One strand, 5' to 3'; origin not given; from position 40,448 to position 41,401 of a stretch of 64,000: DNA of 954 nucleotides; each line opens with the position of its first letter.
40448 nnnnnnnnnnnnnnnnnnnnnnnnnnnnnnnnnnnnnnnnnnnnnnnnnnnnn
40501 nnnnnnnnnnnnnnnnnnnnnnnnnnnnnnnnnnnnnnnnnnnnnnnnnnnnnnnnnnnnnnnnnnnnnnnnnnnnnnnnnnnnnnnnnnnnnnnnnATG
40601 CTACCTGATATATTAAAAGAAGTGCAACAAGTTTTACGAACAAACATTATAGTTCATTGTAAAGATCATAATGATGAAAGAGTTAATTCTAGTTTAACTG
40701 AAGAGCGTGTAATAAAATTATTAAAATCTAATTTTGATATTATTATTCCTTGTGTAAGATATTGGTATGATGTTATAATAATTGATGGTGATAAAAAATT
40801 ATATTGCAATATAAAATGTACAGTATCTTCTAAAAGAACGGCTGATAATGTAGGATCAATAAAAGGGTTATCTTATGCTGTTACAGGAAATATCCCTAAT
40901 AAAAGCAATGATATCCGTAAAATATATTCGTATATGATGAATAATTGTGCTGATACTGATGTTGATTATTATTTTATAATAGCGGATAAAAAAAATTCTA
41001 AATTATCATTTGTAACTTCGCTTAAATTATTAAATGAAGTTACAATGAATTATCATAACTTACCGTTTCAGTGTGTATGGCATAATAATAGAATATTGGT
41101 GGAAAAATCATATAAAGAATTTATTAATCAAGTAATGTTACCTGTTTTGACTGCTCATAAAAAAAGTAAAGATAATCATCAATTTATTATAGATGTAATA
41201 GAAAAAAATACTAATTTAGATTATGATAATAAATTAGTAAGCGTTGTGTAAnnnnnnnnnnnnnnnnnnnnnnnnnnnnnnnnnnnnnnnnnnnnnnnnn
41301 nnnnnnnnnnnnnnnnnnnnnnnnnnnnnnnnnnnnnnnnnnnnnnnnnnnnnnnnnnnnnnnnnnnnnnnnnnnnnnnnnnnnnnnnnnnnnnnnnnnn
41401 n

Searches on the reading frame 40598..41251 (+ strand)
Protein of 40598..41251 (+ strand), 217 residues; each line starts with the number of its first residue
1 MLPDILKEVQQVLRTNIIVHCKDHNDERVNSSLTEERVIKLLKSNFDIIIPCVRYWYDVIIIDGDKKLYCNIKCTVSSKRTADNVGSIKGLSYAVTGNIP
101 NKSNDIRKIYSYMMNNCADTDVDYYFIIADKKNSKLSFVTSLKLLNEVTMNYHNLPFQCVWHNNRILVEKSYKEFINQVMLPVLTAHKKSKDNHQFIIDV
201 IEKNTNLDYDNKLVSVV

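Call 64: search_protein_families(library=phrogs, proteins=[window:40598-41251:+], max_evalue=0.00001)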
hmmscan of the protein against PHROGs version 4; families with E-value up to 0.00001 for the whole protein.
window:40598-41251:+ (217 aa): 1 family
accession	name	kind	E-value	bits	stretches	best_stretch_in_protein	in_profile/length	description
phrog_3978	-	DNA, RNA and nucleotide metabolism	5.4e-19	69.5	1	1-176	1-178/202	endonuclease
